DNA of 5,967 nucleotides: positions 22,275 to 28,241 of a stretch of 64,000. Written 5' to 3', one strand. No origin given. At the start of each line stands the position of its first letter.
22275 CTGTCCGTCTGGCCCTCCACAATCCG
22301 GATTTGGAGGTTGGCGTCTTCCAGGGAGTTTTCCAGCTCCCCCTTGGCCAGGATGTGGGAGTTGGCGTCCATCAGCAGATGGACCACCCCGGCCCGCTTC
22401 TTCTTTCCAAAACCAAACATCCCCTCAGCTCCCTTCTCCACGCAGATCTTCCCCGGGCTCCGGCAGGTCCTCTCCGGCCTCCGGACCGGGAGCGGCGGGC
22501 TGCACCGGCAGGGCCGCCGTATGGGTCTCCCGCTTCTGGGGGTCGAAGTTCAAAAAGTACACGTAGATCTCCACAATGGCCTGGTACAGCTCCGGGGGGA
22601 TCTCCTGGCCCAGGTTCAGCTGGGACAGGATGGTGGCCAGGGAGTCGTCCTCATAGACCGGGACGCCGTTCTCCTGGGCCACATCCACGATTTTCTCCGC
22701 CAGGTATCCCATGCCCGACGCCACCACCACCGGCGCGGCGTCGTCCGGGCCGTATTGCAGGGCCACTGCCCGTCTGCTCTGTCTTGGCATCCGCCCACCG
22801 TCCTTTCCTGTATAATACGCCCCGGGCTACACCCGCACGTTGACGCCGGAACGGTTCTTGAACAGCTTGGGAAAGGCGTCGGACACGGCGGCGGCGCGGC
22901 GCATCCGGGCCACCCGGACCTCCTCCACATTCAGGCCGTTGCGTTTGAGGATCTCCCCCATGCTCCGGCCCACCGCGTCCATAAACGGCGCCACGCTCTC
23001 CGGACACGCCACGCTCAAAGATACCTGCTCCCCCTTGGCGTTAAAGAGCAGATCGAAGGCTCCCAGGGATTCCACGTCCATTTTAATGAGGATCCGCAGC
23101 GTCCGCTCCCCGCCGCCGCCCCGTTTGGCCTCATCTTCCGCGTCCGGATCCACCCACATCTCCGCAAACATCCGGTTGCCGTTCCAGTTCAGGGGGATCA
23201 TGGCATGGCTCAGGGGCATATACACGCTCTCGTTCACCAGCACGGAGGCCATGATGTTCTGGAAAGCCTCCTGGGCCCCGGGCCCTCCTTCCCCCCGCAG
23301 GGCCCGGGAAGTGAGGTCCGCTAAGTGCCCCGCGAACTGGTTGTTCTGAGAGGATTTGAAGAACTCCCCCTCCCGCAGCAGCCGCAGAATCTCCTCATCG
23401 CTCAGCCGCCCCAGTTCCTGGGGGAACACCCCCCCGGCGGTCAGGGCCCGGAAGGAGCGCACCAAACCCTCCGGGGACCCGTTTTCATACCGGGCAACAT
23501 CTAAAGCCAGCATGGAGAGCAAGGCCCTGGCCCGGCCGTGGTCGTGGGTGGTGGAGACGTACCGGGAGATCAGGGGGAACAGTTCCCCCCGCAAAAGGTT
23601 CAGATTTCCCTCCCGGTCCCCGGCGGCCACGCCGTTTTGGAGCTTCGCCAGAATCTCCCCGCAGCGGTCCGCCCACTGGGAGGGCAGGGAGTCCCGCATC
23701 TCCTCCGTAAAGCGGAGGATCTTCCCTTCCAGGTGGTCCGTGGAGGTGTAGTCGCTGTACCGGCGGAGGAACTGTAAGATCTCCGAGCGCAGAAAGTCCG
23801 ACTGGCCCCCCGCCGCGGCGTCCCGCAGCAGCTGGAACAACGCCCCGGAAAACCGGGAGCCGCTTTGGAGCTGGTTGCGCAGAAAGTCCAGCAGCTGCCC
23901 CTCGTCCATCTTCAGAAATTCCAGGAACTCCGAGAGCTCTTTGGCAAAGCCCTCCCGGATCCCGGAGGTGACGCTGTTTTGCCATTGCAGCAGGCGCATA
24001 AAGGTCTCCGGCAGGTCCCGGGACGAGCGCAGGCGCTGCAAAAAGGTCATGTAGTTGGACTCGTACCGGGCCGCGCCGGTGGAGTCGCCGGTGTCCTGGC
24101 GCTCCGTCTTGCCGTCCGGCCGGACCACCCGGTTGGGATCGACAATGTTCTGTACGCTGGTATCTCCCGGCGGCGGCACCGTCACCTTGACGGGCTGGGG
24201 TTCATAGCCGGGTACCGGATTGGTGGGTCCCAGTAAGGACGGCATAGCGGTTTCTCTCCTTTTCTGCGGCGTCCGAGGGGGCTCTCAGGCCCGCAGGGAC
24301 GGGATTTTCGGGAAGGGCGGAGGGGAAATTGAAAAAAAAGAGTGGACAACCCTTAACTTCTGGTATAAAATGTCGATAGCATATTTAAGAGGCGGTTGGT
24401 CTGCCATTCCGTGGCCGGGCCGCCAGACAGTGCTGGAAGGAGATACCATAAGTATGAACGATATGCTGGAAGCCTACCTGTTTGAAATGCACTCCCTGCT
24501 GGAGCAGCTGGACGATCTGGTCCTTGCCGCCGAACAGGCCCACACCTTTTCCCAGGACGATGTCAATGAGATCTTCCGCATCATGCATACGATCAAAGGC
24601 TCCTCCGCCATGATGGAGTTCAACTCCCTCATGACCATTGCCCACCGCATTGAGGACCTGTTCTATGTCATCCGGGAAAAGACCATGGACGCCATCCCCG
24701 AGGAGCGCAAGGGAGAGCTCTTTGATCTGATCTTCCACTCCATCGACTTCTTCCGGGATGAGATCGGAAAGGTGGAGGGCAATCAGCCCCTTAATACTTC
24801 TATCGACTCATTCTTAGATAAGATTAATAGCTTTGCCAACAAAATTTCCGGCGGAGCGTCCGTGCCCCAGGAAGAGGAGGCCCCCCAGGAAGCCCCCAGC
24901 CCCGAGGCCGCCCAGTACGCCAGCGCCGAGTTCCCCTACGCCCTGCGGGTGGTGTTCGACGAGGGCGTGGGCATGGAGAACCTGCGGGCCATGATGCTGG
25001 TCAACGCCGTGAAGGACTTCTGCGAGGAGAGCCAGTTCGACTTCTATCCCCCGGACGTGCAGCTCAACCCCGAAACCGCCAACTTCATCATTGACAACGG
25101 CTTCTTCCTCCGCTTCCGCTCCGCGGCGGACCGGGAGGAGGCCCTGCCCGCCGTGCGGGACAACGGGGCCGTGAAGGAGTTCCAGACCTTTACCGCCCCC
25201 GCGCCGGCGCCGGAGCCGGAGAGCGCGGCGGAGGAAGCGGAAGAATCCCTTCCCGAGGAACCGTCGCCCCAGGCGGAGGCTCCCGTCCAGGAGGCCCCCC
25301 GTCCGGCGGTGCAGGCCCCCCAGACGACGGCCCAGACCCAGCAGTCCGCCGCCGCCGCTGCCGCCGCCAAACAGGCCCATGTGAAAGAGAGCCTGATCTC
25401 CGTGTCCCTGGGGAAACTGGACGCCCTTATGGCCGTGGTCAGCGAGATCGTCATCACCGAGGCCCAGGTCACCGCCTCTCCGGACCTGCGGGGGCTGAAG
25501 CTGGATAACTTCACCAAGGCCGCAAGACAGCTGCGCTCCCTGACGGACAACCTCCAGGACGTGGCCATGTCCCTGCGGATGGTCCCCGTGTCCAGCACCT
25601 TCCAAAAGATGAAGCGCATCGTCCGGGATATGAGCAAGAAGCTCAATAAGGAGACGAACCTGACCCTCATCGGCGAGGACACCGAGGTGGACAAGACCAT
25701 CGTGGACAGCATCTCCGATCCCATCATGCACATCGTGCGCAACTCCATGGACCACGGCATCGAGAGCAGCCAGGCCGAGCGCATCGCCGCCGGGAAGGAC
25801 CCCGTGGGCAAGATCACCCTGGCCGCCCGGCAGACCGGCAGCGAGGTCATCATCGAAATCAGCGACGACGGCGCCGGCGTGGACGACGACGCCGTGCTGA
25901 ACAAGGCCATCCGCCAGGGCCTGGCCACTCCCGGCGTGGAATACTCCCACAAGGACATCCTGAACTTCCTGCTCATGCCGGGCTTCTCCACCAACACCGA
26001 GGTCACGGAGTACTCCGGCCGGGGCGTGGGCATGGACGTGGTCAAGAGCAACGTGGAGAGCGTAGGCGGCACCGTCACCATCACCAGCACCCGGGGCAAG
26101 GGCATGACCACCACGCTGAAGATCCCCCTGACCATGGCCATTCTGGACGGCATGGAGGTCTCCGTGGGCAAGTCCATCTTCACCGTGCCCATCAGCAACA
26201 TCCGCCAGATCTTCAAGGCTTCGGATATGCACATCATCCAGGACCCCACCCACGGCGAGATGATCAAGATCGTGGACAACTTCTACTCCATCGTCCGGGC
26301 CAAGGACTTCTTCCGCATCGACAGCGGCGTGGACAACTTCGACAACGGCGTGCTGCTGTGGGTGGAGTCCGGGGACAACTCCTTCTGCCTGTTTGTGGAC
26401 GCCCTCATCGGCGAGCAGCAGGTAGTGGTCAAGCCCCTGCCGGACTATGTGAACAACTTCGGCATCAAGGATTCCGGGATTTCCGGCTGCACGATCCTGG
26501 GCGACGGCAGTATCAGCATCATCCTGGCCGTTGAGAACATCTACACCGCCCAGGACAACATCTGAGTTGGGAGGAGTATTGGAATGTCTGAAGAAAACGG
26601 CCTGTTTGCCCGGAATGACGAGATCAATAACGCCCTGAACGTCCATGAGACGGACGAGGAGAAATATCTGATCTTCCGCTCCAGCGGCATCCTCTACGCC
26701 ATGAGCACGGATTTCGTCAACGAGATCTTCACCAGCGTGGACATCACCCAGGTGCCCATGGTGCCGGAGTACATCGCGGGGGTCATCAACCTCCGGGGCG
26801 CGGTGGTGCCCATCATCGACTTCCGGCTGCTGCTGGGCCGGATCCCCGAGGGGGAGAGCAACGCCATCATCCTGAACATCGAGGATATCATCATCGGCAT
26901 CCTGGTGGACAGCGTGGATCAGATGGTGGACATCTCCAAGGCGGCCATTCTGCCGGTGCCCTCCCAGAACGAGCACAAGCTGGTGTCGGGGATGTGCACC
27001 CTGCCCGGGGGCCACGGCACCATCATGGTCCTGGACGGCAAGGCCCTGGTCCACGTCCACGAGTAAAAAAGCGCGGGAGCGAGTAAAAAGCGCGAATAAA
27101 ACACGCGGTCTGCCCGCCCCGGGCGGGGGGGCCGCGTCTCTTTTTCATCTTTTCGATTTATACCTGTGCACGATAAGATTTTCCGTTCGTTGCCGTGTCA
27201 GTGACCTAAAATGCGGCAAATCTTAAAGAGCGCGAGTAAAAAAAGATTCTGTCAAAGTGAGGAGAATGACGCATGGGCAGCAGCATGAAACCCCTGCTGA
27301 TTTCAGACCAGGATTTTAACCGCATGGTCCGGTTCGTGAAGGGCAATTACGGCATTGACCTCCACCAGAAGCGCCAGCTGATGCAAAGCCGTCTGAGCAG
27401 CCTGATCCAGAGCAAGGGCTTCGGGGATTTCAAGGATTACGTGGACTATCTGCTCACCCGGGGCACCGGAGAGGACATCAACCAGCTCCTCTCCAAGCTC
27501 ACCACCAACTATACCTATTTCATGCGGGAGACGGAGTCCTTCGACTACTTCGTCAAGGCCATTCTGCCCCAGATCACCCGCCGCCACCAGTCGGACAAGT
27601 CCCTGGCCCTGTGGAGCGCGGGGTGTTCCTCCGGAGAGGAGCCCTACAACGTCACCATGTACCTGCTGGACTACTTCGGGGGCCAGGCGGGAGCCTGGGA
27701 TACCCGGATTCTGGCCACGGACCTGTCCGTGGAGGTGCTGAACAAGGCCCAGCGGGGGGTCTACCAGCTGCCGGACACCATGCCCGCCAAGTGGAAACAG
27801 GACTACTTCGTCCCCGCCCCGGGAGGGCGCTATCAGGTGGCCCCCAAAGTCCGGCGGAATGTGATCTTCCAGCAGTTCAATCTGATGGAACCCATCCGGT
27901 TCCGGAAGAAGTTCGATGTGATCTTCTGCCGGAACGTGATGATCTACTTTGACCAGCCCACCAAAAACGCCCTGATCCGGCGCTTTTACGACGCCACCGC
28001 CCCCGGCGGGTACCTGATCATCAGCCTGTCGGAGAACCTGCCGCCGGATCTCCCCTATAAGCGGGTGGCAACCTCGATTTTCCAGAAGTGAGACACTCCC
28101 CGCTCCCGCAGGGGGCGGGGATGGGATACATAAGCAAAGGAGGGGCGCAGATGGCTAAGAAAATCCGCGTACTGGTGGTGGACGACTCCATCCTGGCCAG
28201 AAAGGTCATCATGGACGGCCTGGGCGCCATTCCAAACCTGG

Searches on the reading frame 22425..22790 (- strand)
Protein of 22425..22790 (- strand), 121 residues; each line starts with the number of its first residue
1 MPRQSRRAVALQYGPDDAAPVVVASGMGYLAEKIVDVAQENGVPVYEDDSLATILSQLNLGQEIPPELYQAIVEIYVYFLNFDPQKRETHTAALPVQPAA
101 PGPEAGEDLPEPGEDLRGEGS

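Call 26: search_protein_families(library=pfam, proteins=[window:22425-22790:-], max_evalue=0.01)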
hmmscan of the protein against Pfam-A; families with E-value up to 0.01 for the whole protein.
window:22425-22790:- (121 aa): 1 family
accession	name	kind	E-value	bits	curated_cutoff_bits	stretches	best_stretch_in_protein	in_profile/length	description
PF01312.24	Bac_export_2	-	2e-19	70.4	24.4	1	8-78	262-334/335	FlhB HrpN YscU SpaS Family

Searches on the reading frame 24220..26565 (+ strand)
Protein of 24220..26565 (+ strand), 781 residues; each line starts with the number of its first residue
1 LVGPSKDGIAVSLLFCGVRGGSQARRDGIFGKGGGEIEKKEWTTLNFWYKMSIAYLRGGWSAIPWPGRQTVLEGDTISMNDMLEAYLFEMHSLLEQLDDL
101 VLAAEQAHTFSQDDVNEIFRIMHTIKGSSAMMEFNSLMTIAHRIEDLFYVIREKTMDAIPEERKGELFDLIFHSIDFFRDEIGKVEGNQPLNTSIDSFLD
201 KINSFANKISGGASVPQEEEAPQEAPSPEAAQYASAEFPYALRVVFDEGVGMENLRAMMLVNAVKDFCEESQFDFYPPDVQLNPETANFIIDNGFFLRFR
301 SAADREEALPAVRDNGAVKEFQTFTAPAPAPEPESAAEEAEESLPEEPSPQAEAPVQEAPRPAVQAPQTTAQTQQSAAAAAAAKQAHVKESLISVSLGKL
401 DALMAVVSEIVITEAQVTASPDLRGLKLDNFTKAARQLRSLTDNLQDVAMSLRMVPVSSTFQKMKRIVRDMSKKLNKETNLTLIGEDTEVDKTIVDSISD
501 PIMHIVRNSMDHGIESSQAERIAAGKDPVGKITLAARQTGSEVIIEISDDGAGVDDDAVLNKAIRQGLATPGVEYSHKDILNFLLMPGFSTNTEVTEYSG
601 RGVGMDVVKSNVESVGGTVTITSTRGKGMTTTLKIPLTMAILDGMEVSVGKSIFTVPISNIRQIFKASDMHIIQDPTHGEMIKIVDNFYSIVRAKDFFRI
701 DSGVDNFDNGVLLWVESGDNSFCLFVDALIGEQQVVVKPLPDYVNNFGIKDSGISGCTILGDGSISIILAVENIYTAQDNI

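Call 26: search_protein_families(library=pfam, proteins=[window:24220-26565:+], max_evalue=0.01)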
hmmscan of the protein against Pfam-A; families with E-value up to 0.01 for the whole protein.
window:24220-26565:+ (781 aa): 6 families
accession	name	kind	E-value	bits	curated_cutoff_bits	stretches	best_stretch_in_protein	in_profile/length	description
PF01584.24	CheW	-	5.2e-17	62.2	23.5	1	644-776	2-135/138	CheW-like domain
PF02518.31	HATPase_c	-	8.3e-16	58.9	26.4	1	500-638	4-110/111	Histidine kinase-, DNA gyrase B-, and HSP90-like ATPase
PF01627.28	Hpt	-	1.6e-15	57.5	24.6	1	81-162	1-70/84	Hpt domain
PF02895.20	H-kinase_dim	-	2.1e-12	47.7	23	1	391-451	2-67/68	Signal transducing histidine kinase, homodimeric domain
PF07194.16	P2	-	6.1e-07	29.8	23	1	240-322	2-78/81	P2 response regulator binding domain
PF04108.17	ATG17_like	-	0.0026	17.7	43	0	374-519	6-130/355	Autophagy protein ATG17-like domain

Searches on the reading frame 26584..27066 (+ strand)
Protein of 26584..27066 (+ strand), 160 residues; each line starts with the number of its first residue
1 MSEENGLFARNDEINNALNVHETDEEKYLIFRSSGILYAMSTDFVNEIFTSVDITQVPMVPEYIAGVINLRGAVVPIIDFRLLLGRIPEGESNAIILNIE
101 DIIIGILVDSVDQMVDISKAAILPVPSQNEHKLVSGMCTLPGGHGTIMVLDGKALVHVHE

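Call 26: search_protein_families(library=pfam, proteins=[window:26584-27066:+], max_evalue=0.01)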
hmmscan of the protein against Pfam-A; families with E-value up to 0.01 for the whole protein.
window:26584-27066:+ (160 aa): 1 family
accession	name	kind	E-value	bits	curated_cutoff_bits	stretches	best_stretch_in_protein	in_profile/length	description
PF01584.24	CheW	-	9.1e-27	93.8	23.5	1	27-157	1-135/138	CheW-like domain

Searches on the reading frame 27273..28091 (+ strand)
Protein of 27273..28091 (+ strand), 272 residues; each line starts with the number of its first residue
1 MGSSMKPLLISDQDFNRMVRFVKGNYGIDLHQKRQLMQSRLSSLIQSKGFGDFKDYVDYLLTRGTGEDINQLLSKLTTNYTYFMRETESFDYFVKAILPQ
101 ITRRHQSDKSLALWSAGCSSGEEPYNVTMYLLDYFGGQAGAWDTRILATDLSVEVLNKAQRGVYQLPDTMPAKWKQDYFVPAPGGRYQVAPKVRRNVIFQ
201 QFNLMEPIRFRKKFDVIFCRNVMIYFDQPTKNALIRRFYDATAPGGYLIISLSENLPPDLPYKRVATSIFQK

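Call 26: search_protein_families(library=pfam, proteins=[window:27273-28091:+], max_evalue=0.01)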
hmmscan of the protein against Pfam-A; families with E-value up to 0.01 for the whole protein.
window:27273-28091:+ (272 aa): 7 families
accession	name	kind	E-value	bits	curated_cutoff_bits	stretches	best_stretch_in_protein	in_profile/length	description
PF01739.24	CheR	-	1.8e-53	181.3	27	1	79-257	1-180/195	CheR methyltransferase, SAM binding domain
PF03705.20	CheR_N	-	5.1e-13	48.9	27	1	13-62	1-51/53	CheR methyltransferase, all-alpha domain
PF13489.12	Methyltransf_23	-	1.1e-07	32.2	27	1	145-253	46-119/164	Methyltransferase domain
PF08242.18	Methyltransf_12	-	5.1e-06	27.6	30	1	192-248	64-98/98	Methyltransferase domain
PF13649.12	Methyltransf_25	-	1.7e-05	25.8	27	1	196-246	47-97/97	Methyltransferase domain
PF08241.18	Methyltransf_11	-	0.00062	20.8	21.2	1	197-250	44-95/95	Methyltransferase domain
PF13847.12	Methyltransf_31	-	0.00077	19.6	27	1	196-254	55-113/145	Methyltransferase domain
